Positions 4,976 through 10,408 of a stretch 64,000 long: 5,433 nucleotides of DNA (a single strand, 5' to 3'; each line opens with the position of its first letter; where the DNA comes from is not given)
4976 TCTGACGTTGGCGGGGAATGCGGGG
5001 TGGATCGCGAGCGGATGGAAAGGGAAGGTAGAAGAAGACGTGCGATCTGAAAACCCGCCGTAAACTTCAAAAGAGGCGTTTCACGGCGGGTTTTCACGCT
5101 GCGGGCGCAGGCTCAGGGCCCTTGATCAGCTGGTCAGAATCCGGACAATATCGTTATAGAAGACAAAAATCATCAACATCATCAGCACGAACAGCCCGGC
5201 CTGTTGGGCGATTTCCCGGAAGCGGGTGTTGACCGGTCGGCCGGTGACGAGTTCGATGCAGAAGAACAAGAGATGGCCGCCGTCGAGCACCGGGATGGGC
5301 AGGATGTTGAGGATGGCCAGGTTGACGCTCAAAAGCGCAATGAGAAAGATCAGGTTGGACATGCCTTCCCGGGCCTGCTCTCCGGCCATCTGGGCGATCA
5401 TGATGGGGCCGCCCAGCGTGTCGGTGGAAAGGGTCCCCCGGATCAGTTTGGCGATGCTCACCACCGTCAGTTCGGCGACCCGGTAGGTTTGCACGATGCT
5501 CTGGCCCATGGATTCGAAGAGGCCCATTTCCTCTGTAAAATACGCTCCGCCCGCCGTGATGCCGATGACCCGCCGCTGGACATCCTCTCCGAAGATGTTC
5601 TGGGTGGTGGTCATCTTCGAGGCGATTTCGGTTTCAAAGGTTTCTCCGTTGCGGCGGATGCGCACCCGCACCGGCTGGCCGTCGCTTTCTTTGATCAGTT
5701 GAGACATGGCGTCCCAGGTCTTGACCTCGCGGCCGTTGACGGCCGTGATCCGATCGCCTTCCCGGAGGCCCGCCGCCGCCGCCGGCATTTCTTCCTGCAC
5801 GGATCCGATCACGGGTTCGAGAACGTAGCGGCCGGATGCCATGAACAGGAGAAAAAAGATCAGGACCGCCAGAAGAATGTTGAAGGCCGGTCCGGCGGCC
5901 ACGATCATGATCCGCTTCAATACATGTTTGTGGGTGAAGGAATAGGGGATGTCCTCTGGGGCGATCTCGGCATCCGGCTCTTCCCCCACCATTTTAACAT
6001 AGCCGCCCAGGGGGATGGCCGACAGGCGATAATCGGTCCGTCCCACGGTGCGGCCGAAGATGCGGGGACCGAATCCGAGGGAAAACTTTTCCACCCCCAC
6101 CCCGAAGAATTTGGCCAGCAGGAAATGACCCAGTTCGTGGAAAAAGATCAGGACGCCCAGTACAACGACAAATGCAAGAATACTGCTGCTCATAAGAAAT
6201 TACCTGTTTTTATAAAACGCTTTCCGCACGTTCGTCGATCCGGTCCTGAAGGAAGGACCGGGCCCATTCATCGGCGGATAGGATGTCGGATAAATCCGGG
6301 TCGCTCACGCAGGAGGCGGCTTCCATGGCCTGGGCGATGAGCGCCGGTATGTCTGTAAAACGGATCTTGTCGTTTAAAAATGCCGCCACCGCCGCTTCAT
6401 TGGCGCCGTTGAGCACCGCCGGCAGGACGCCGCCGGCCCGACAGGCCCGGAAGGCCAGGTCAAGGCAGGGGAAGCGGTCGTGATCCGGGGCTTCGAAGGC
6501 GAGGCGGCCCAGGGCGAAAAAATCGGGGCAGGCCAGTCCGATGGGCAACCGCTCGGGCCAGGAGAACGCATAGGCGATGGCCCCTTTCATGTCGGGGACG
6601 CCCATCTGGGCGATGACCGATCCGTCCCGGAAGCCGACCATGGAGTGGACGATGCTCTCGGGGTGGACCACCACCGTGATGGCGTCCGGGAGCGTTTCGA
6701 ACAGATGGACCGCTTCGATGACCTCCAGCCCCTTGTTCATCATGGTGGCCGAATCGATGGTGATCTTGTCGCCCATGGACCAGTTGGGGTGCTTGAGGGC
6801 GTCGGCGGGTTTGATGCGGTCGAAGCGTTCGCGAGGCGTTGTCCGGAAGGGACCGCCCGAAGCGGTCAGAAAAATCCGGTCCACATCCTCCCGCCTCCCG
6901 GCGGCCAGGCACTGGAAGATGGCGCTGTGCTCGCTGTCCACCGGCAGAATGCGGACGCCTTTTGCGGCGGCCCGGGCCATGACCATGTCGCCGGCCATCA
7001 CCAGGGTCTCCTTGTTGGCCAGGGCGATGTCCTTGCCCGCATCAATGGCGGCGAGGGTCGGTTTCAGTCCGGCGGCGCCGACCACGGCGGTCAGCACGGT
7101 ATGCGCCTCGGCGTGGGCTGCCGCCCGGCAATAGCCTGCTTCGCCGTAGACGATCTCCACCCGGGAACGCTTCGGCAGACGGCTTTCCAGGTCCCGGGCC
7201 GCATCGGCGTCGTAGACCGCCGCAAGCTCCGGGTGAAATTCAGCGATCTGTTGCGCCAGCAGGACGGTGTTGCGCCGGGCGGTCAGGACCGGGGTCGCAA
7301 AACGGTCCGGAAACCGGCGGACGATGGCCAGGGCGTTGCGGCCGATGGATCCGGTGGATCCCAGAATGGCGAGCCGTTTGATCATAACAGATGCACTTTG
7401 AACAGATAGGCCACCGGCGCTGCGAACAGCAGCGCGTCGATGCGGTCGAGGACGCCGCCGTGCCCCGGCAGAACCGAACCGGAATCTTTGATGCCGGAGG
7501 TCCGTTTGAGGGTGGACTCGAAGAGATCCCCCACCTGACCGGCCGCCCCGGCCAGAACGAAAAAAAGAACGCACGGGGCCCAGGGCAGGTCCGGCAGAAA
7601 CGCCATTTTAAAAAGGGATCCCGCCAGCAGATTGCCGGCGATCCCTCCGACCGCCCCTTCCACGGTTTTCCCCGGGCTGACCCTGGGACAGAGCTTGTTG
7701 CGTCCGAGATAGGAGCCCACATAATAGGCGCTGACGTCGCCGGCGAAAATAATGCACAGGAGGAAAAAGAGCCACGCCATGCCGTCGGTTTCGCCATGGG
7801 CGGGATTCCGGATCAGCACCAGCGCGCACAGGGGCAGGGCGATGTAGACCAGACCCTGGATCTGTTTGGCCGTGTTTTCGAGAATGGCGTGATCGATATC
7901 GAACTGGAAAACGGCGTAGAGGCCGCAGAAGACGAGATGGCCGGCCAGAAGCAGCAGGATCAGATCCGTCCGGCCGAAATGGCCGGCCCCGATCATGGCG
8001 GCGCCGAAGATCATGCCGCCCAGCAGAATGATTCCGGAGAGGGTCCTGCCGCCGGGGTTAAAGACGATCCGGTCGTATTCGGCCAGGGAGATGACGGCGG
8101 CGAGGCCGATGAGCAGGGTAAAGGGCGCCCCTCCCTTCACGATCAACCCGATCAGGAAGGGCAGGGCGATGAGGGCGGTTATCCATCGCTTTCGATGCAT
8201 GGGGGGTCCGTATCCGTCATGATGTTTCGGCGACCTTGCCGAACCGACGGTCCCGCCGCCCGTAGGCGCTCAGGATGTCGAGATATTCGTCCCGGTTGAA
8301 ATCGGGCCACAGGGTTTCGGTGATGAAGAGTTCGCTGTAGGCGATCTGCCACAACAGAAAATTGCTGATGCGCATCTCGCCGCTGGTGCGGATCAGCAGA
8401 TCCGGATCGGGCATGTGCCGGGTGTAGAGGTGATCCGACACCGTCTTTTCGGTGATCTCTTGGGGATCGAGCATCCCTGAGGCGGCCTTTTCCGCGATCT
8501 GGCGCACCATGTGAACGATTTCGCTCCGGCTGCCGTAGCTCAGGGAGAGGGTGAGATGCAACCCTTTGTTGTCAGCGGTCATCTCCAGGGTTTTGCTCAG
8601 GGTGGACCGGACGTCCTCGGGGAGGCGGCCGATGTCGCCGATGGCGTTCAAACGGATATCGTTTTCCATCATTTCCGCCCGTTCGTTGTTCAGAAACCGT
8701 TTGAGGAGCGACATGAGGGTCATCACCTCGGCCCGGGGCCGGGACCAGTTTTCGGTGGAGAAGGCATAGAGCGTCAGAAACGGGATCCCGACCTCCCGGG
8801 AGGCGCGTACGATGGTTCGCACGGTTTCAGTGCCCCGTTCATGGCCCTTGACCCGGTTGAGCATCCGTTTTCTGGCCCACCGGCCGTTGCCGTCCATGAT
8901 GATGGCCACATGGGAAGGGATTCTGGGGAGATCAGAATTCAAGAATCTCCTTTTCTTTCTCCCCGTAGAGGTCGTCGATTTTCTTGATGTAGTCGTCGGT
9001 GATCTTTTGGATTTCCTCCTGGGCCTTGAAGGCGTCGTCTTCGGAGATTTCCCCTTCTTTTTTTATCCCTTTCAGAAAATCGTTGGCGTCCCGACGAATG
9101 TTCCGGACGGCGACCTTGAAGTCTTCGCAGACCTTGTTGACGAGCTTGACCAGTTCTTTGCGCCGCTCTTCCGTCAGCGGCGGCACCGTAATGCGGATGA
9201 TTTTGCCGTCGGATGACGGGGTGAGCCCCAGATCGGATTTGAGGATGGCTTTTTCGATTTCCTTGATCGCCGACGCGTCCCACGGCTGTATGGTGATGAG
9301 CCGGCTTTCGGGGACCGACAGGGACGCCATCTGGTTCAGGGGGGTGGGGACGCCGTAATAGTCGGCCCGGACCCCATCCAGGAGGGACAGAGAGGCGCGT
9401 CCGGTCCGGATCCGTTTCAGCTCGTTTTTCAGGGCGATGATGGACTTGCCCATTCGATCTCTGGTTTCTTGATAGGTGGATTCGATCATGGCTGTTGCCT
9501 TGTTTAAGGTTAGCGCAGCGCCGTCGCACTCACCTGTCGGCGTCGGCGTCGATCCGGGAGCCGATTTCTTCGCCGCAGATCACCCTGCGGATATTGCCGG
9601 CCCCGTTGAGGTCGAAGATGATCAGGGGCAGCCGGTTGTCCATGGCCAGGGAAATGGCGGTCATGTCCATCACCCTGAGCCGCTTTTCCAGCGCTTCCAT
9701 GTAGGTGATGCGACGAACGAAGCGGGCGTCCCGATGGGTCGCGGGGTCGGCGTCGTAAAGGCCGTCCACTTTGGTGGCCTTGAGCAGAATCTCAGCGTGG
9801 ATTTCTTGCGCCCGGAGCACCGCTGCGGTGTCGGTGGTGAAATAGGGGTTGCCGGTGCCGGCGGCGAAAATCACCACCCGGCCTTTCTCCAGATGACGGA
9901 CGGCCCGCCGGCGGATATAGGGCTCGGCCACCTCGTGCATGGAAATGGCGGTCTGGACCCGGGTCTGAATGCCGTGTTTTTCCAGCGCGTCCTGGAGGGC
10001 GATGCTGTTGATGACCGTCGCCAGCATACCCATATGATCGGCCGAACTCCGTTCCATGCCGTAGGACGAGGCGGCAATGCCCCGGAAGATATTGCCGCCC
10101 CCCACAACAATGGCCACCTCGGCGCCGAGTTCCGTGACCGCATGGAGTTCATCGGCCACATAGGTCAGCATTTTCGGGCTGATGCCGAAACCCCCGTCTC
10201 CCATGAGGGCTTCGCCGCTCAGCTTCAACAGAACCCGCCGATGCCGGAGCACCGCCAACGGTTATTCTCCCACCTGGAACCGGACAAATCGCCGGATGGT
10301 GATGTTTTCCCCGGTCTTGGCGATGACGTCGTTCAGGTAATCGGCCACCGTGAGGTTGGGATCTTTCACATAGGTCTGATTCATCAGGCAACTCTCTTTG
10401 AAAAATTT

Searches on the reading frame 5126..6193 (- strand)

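Call 75: search_protein_families(library=pfam, proteins=[window:5126-6193:-], max_evalue=0.0001)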
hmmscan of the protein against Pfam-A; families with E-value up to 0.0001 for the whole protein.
window:5126-6193:- (355 aa): 5 families
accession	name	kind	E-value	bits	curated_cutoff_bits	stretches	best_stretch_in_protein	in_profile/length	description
PF02163.28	Peptidase_M50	-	1e-68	231.5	27.2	1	7-340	1-221/221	Peptidase family M50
PF17820.7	PDZ_6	-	6.5e-14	51.9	27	1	128-181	1-54/54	PDZ domain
PF13180.12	PDZ_2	-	1.5e-12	48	27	1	127-190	14-78/80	PDZ domain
PF00595.29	PDZ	-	2.7e-08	34.5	23.2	1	127-179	27-80/81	PDZ domain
PF14685.13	PDZ_Tricorn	-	6e-06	26.6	25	1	137-184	32-81/88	Tricorn protease PDZ domain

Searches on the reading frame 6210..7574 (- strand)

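Call 75: search_protein_families(library=pfam, proteins=[window:6210-7574:-], max_evalue=0.0001)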
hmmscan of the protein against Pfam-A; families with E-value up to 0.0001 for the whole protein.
window:6210-7574:- (454 aa): 3 families
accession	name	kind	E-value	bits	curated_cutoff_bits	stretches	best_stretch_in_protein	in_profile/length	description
PF02670.22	DXP_reductoisom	-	5.9e-44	150.3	21.7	1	68-195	1-129/129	1-deoxy-D-xylulose 5-phosphate reductoisomerase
PF08436.17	DXP_redisom_C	-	6.3e-41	138.8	26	1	209-292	1-84/84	1-deoxy-D-xylulose 5-phosphate reductoisomerase C-terminal domain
PF13288.12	DXPR_C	-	2.5e-40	137.8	27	1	324-440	1-114/115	DXP reductoisomerase C-terminal domain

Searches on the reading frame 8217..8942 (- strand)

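Call 48: search_protein_families(library=pfam, proteins=[window:8217-8942:-], max_evalue=0.0001)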
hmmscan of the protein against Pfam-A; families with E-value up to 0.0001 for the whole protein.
window:8217-8942:- (241 aa): 1 family
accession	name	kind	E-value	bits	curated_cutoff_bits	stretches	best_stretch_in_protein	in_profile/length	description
PF01255.24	Prenyltransf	-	2.4e-85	286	27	1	15-235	1-219/219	Putative undecaprenyl diphosphate synthase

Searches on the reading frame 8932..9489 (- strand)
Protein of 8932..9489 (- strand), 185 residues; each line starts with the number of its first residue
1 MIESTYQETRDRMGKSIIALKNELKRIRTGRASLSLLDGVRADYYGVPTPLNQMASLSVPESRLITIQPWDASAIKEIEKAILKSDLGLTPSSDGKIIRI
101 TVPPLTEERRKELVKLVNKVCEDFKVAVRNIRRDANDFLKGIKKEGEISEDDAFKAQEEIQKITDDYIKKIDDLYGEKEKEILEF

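Call 75: search_protein_families(library=pfam, proteins=[window:8932-9489:-], max_evalue=0.0001)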
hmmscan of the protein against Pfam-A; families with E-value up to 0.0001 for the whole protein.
window:8932-9489:- (185 aa): 1 family
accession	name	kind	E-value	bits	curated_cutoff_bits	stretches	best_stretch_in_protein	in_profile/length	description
PF01765.24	RRF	-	4.8e-72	241.6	29.7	1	20-183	1-164/164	Ribosome recycling factor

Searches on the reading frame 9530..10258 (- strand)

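Call 48: search_protein_families(library=pfam, proteins=[window:9530-10258:-], max_evalue=0.0001)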
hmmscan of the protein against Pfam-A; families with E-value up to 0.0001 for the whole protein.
window:9530-10258:- (242 aa): 1 family
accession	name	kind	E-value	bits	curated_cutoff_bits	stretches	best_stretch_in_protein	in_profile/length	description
PF00696.33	AA_kinase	-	1.7e-33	116.8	24.9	1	8-216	2-234/234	Amino acid kinase family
